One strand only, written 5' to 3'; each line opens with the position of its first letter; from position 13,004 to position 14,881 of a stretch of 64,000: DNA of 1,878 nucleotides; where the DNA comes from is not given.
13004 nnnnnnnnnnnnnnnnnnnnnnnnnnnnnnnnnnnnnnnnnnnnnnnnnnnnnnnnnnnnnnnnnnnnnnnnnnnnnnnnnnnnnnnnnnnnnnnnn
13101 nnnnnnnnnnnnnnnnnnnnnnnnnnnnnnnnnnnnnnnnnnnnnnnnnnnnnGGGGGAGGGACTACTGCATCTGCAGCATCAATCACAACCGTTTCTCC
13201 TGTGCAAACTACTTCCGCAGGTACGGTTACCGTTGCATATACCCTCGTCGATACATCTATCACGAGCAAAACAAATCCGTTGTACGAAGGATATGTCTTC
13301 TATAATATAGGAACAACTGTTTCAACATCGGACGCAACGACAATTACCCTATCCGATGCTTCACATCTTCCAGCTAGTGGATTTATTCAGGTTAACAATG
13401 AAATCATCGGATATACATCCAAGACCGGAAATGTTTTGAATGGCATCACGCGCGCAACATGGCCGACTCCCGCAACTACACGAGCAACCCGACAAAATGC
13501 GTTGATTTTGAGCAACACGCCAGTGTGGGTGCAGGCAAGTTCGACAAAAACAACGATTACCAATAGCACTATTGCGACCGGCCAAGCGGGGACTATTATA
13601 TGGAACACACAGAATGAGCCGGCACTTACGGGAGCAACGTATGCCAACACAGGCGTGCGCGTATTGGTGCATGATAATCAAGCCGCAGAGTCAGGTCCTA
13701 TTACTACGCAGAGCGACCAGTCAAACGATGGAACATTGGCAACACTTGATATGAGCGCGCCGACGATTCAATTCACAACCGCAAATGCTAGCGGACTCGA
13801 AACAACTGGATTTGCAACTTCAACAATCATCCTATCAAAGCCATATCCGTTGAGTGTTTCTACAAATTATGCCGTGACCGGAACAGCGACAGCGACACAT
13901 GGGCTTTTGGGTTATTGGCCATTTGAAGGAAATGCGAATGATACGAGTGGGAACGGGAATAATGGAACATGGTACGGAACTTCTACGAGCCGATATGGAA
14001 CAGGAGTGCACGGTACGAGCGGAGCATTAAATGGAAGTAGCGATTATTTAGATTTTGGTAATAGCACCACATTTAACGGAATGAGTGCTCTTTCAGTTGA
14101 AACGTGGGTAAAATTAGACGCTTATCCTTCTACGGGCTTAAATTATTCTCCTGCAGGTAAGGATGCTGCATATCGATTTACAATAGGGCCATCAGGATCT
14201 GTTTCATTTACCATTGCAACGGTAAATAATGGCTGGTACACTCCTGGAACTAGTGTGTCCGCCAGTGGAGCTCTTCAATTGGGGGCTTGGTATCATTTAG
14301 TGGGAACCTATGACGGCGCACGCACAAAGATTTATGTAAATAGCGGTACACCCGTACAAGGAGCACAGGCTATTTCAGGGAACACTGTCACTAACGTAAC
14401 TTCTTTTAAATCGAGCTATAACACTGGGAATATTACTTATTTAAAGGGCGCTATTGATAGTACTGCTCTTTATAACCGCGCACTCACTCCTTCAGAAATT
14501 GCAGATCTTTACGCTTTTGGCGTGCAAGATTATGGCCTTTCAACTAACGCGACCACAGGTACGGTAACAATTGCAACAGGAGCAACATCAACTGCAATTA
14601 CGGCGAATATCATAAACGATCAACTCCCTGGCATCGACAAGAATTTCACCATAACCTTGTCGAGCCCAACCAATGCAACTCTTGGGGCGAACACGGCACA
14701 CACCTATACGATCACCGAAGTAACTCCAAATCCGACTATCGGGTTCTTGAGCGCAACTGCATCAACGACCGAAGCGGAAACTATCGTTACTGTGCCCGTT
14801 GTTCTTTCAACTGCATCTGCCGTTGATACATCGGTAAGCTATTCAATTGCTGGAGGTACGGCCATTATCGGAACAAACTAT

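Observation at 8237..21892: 13.6-kb single ORF for an about 4550-aa NHL / LamG / Calx-beta / FN3 surface protein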

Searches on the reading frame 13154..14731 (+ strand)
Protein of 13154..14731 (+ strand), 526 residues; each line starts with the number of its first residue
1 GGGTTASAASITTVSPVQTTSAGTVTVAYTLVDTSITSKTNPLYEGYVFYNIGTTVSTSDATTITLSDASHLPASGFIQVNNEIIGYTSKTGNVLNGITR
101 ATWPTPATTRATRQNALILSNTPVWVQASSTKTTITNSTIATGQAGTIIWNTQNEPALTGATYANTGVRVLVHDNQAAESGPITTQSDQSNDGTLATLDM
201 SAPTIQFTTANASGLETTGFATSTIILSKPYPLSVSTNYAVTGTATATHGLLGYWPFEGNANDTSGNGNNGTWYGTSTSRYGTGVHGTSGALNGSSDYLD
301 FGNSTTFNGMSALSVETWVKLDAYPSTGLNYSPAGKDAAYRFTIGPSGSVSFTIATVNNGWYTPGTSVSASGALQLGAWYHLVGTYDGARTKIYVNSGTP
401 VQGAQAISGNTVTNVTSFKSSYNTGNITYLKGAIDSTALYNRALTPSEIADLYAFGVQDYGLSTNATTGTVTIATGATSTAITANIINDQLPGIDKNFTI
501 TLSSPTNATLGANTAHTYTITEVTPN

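Call 50: find_homologous_proteins(query=window:13154-14731:+, max_evalue=0.001)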
Query window:13154-14731:+ (526 aa): 103 proteins with E <= 0.001 among 8000 candidates.
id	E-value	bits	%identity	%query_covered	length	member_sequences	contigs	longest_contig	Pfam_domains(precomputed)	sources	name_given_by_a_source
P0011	1.4e-59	220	48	47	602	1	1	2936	-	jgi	jgi:hypothetical protein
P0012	4.6e-38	150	32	39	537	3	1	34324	PF00354.25,PF13385.14,PF18962.8,PF13860.13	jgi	jgi:hypothetical protein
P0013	2.2e-37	147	29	51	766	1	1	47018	PF07953.21,PF13385.14,PF02973.23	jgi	-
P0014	3.2e-29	120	31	43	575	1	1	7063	PF13385.14,PF18962.8,PF02973.23,PF02210.32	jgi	jgi:hypothetical protein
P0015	4.9e-29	120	32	39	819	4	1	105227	PF13385.14,PF18962.8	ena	-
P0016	9.5e-29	119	32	39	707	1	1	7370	PF07953.21,PF13385.14,PF02973.23,PF02210.32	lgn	-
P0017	5.7e-28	116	32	39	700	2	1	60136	PF07953.21,PF13385.14,PF02973.23,PF02210.32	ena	-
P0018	6.8e-27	113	33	40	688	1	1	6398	PF13385.14,PF02973.23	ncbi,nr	ncbi:MAG: LamG domain-containing protein [bacterium]|nr:LamG domain-containing protein [bacterium]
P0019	2.9e-26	111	32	45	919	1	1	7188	PF13385.14,PF02973.23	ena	-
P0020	4.6e-26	110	31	46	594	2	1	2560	PF13385.14,PF18962.8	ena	-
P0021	5.6e-26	110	31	39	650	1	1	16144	PF07953.21,PF13385.14,PF02973.23,PF02210.32,PF00054.31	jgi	jgi:hypothetical protein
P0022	9.2e-26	109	34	45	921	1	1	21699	PF09603.16,PF07953.21,PF13385.14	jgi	jgi:uncharacterized protein (TIGR02145 family)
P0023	3.6e-25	107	30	43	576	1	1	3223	PF00354.25,PF13385.14,PF18962.8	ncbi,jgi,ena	jgi:hypothetical protein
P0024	4.9e-25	107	27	49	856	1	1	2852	PF09603.16,PF13385.14,PF18962.8,PF02973.23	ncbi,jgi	jgi:uncharacterized protein (TIGR02145 family)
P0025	6.8e-25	106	30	41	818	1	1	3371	PF13385.14,PF18962.8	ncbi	-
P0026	7.2e-25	106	29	44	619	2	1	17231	PF07953.21,PF00354.25,PF13385.14,PF18962.8,PF02973.23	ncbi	-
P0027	8.2e-25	106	30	39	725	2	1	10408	PF22925.4,PF07953.21,PF13385.14,PF02973.23,PF02210.32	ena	-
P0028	3.5e-24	104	29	49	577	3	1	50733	PF13385.14,PF18962.8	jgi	jgi:hypothetical protein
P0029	8.1e-24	103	33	43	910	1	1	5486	PF13385.14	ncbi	-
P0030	7.9e-22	96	31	40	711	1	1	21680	PF07679.23,PF13895.13,PF13927.13,PF13385.14,PF18962.8,PF02973.23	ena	-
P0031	3.3e-20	91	27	39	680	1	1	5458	PF00354.25,PF13385.14,PF18962.8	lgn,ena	-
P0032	7.3e-20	90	32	41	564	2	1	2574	PF00354.25,PF13385.14,PF18962.8,PF02973.23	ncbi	-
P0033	2.7e-19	88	30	46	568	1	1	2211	PF00354.25,PF13385.14,PF18962.8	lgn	-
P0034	1.8e-18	85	39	38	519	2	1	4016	PF13385.14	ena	-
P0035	2.6e-18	84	29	44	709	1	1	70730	PF07953.21,PF13385.14,PF02973.23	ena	-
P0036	6.9e-18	83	27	44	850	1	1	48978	PF06439.19,PF13385.14,PF18884.6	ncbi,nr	ncbi:LamG domain-containing protein [bacterium]|nr:LamG domain-containing protein [bacterium]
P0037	1.3e-17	82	28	40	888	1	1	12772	PF13385.14,PF02973.23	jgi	-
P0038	2.7e-17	81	31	39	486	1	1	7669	PF13385.14,PF18962.8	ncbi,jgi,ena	jgi:hypothetical protein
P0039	3.7e-17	81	30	40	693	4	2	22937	PF07953.21,PF00354.25,PF13385.14,PF02973.23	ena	-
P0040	8.3e-17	79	29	46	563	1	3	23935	PF13385.14,PF18962.8,PF02973.23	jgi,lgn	jgi:hypothetical protein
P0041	5.8e-16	77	32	44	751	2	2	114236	PF02493.27,PF13385.14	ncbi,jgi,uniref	ncbi:LamG-like jellyroll fold domain-containing protein [Flavobacterium sp.]|jgi:hypothetical protei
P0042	1.1e-15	76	32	39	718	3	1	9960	PF13385.14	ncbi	-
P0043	1.3e-15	75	30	44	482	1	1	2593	PF13385.14,PF18998.7,PF02368.25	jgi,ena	jgi:hypothetical protein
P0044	2.2e-15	75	27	45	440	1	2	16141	PF13385.14,PF18962.8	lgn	-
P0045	1.5e-14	72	31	40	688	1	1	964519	PF22925.4,PF07953.21,PF13385.14,PF02973.23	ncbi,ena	-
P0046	2.3e-14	71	31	39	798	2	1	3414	PF13385.14,PF02973.23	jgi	jgi:hypothetical protein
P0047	2.9e-14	71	28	41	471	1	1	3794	PF22925.4,PF13385.14,PF02973.23,PF02210.32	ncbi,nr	ncbi:MAG: LamG domain-containing protein, partial [Candidatus Pacebacteria bacterium]|nr:LamG domain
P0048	7.4e-14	70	30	36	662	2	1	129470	PF17963.8,PF17892.8,PF17957.8,PF13385.14,PF02973.23,PF02210.32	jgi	jgi:hypothetical protein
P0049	2.6e-13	68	29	48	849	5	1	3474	PF19190.7,PF13385.14,PF02973.23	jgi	jgi:hypothetical protein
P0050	2.6e-13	68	36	36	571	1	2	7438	PF13385.14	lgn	-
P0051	3.4e-13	68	30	41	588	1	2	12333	PF21722.5,PF13385.14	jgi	jgi:hypothetical protein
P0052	4.8e-13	67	33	39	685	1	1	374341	PF17957.8,PF13385.14,PF02973.23,PF02210.32,PF19077.7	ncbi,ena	-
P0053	7.1e-13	66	28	39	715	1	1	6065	PF07953.21,PF13385.14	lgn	-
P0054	8.2e-13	66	33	40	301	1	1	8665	PF07953.21,PF13385.14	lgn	-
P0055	1.1e-12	66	31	39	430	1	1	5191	PF13573.13,PF13385.14,PF02973.23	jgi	jgi:hypothetical protein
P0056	1.2e-12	66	31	39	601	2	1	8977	PF13385.14,PF18962.8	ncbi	-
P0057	1.7e-12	65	31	39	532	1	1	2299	PF13385.14,PF02973.23,PF02210.32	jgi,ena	jgi:hypothetical protein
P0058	1.8e-12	65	36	30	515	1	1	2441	PF13385.14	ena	-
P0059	3.8e-12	64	30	39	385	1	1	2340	PF00354.25,PF13385.14,PF18962.8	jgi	jgi:hypothetical protein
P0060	5.5e-12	64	30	45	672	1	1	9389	PF00354.25,PF13385.14,PF02210.32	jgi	jgi:hypothetical protein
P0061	6.2e-12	63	28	40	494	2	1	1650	PF07953.21,PF13385.14,PF04886.17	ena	-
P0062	8.1e-12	63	34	40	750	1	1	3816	PF07953.21,PF00354.25,PF13385.14,PF02973.23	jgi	jgi:hypothetical protein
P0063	8.2e-12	63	32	42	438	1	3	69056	PF13385.14,PF18962.8,PF02973.23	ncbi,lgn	-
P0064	1.1e-11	63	28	40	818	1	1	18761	PF11617.14,PF13385.14,PF00041.28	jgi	jgi:concanavalin A-like lectin/glucanase superfamily protein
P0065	2.0e-11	62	32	44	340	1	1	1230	PF13385.14,PF18962.8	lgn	-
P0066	2.3e-11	62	32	50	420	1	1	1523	PF13385.14,PF18962.8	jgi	jgi:hypothetical protein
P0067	3.7e-11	61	29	39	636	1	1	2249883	PF07953.21,PF13385.14,PF18962.8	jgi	jgi:hypothetical protein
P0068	6.8e-11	60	29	39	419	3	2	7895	PF13385.14,PF18962.8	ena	-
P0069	9.6e-11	59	27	42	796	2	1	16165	PF13385.14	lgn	-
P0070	9.6e-11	59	30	47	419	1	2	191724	PF13385.14,PF18962.8,PF02210.32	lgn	-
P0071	1.3e-10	59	30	40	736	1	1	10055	PF13385.14,PF02973.23,PF13620.13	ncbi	-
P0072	1.4e-10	59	26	38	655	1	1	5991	PF07953.21,PF00354.25,PF13385.14,PF02210.32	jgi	-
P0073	1.8e-10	59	30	41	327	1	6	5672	PF13385.14,PF18962.8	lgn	-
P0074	2.2e-10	58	29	48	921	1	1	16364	PF00754.32,PF22633.4,PF13385.14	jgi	jgi:hypothetical protein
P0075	2.9e-10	58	31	38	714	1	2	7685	PF07953.21,PF00354.25,PF13385.14,PF18962.8,PF02973.23,PF02210.32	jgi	jgi:hypothetical protein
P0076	3.8e-10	57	29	41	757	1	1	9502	PF00932.26,PF12389.14,PF13385.14,PF02210.32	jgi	-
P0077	4.4e-10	57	30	54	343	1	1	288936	PF13385.14,PF18962.8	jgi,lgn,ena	jgi:hypothetical protein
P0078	5.1e-10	57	30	40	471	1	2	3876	PF07953.21,PF13385.14,PF18962.8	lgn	-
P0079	2.1e-9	55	33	39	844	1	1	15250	PF13385.14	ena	-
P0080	2.9e-9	55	26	44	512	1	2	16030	PF07953.21,PF13385.14,PF18962.8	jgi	jgi:hypothetical protein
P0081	4.0e-9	54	29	39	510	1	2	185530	PF13385.14,PF18962.8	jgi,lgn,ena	jgi:hypothetical protein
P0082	4.4e-9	54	26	44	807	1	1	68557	PF00801.27,PF13385.14,PF18911.7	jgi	jgi:PKD repeat protein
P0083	5.6e-9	54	30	39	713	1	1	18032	PF13385.14,PF18962.8,PF07603.18,PF19081.7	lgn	-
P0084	2.2e-8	52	27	39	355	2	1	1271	PF13385.14,PF18962.8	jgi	jgi:hypothetical protein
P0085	2.3e-8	52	30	38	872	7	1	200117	PF07953.21,PF00354.25,PF17957.8,PF13385.14,PF02973.23,PF02210.32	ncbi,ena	-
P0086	2.8e-8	51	31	39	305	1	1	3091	PF07953.21,PF13385.14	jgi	-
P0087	3.5e-8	51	30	42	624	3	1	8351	PF01391.24,PF23657.2,PF13385.14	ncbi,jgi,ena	jgi:hypothetical protein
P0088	3.6e-8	51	30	39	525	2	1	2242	PF13385.14,PF02973.23,PF02210.32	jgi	jgi:hypothetical protein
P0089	3.9e-8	51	30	41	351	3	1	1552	PF13385.14,PF18962.8,PF02973.23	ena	-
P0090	6.3e-8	50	33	38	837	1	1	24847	PF13385.14,PF00054.31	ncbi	-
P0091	8.8e-8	50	31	36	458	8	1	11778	PF13385.14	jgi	-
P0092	1.0e-7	49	30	44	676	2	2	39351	PF07953.21,PF00354.25,PF13385.14,PF02210.32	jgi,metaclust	metaclust:\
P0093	1.1e-7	49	27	40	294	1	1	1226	PF13385.14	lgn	-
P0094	1.5e-7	49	30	39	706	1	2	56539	PF00354.25,PF26696.1,PF13385.14,PF02973.23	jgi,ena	jgi:hypothetical protein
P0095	1.7e-7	49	30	46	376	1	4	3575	PF13385.14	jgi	jgi:hypothetical protein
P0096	7.2e-7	47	37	8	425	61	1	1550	PF13385.14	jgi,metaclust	metaclust:\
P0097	1.2e-6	46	32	39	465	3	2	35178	PF13385.14,PF18962.8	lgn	-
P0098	1.4e-6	46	31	40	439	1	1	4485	PF07953.21,PF13385.14,PF00041.28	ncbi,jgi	jgi:hypothetical protein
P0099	1.6e-6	46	32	39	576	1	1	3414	PF13385.14,PF18962.8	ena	-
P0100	1.6e-6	45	30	39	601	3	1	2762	PF13573.13,PF17957.8,PF13385.14,PF06832.19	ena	-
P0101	1.7e-6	45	23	48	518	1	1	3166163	PF19408.6,PF13385.14,PF18962.8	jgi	jgi:hypothetical protein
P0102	7.3e-6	43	28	40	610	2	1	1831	PF13385.14,PF02210.32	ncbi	ncbi:MAG: LamG-like jellyroll fold domain-containing protein, partial [Planctomycetaceae bacterium]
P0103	1.2e-5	43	30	44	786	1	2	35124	PF13385.14,PF18962.8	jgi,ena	jgi:hypothetical protein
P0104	1.8e-5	42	31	39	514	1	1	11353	PF13385.14,PF18962.8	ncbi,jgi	jgi:hypothetical protein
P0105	2.3e-5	42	29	32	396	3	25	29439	PF07953.21,PF13385.14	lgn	-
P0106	3.1e-5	41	27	39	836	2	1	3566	PF01833.31,PF13385.14,PF28492.1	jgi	jgi:hypothetical protein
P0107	4.3e-5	41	30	38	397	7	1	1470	PF07953.21,PF13385.14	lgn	-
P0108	4.7e-5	41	28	51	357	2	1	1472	PF13385.14,PF18962.8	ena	-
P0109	5.4e-5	40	29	36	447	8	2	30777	PF13385.14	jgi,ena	-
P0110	7.3e-5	40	26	42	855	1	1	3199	PF00092.35,PF13385.14,PF18962.8,PF13519.13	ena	-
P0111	3.7e-4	38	31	17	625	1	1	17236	PF13385.14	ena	-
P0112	3.8e-4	38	34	24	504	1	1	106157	PF13385.14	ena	-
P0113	6.2e-4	37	26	48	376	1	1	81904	PF13385.14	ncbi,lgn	ncbi:MAG: LamG domain-containing protein [Methylococcaceae bacterium]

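Call 60: predict_structure(alignment_id=A5)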
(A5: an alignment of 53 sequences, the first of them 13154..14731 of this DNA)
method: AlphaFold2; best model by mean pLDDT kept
length: 526 residues; sequences in the alignment: 53
mean_pLDDT: 61.6   pTM: 0.48
mean pLDDT of the five models: 61.6, 61.4, 60.2, 58.9, 58.2
residues with pLDDT >= 90: 89; 70-90: 129; 50-70: 120; < 50: 188
segments of 3 or more residues with pLDDT < 50: 1-7, 13-16, 37-51, 106-245, 460-465, 490-494, 524-526
pLDDT, mean of each block of 10 residues (from residue 1): 41 51 57 50 36 54 84 84 85 91 56 32 34 35 32 31 30 31 31 31 33 35 30 28 52 89 89 83 86 90 81 93 84 75 89 75 71 87 92 88 67 60 71 93 93 75 46 62 56 52 55 54 48
secondary structure, 60 per line:
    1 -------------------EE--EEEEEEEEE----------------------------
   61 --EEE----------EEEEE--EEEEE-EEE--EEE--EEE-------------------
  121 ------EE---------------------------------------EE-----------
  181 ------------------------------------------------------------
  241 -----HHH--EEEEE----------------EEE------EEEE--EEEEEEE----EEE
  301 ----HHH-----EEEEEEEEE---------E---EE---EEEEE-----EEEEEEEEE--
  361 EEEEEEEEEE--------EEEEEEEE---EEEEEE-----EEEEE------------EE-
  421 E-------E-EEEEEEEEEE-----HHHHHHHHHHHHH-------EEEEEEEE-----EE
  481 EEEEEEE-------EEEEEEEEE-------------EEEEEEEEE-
elements in order: E24-32 E63-65 E76-80 E83-87 E89-91 E94-96 E99-101 E251-255 E272-274 E281-284 E287-293 E298-300 E313-321 E340-344 E350-358 E361-370 E379-386 E390-395 E401-405 E431-440 H446-458 E466-473 E479-487 E495-503 E517-525

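Call 75: fold_search(model_id=the predicted structure, library=pdb)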
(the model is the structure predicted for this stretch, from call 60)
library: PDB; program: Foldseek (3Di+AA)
matches with E <= 10: 1022; with E <= 0.001: 434
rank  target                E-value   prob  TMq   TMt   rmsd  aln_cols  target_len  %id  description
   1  5hon_A                7.3e-12  1.00  0.32  0.76   4.2       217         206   22  Structure of Domain 4 of AbnA, a GH43 extracellular arabinanase from Geobacillus stearothermophilus, in complex with a (released 2017-02-01)
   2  5ho2                  8.8e-11  1.00  0.33  0.22   3.5       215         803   23  Crystal structure of AbnA (open conformation), a GH43 extracellular arabinanase from Geobacillus stearothermophilus (released 2017-02-01)
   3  5hp6                  1.1e-10  1.00  0.32  0.21   3.7       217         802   24  Structure of AbnA, a GH43 extracellular arabinanase from Geobacillus stearothermophilus (a new conformational state) (released 2017-02-01)
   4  8agk_AAA              3.7e-10  1.00  0.32  0.40  13.1       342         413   11  Botulinum neurotoxin subtype A6 cell binding domain in complex with GD1a ganglioside (released 2022-09-21)
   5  6zvm_AAA              6.2e-10  1.00  0.30  0.36  13.5       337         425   13  Botulinum neurotoxin B2 binding domain in complex with GD1a (released 2020-10-14)
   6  5n0b_A                6.6e-10  1.00  0.29  0.13   4.5       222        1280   17  Crystal structure of the tetanus neurotoxin in complex with GD1a (released 2017-06-21)
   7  6f0p                  7.3e-10  1.00  0.28  0.34  14.8       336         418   10  Botulinum neurotoxin A4 Hc domain (released 2018-01-10)
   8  9qcm_A                7.3e-10  1.00  0.30  0.14  16.8       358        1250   12  Botulinum neurotoxin type B1, 14-subunit, Large Progenitor Toxin Complex (L-PTC) (released 2025-09-10)
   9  9fyq_C                8.1e-10  1.00  0.31  0.38   3.7       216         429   16  Cryo-EM structure of native SV2A in complex with TeNT-Hc, gangliosides and Pro-Macrobody 5 (released 2025-05-21)
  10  7ce2_A                9.0e-10  1.00  0.32  0.37   4.2       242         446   16  The Crystal structure of TeNT Hc complexed with neutralizing antibody (released 2021-04-07)
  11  1z0h_A                9.5e-10  1.00  0.32  0.38   4.3       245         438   13  N-terminal helix reorients in recombinant C-fragment of Clostridium botulinum type B (released 2005-03-15)
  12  5vid_C                9.5e-10  1.00  0.29  0.35   4.7       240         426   12  Receptor binding domain of BoNT/B in complex with mini-protein binder Bot.0671.2 (released 2017-09-20)
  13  5ho0                  1.0e-09  1.00  0.32  0.21   3.4       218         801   22  Crystal structure of AbnA (closed conformation), a GH43 extracellular arabinanase from Geobacillus stearothermophilus (released 2017-02-01)
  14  5jmc_G                1.0e-09  1.00  0.31  0.38  13.7       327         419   12  Receptor binding domain of Botulinum neurotoxin A in complex with rat SV2C (released 2016-06-15)
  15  1af9                  1.1e-09  1.00  0.32  0.38   4.1       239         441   15  TETANUS NEUROTOXIN C FRAGMENT (released 1998-04-29)
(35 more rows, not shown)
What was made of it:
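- On Laminin_G_3 / ConA-like lectin-glucanase (PF13385): The LamG1 model has pLDDT 80-93 and matches AbnA domain 4 (TM-score 0.76 normalised to the target) and neurotoxin Hc-N jellyrolls (calls 60, 75).
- Its best structural matches are a carbohydrate-binding jellyroll, AbnA domain 4 (TM-score 0.76 normalised to the target), and the lectin-like Hc-N domains of clostridial neurotoxins (calls 60, 75). The best structural match of LamG1 is the carbohydrate-binding domain 4 of a GH43 arabinanase (call 75).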
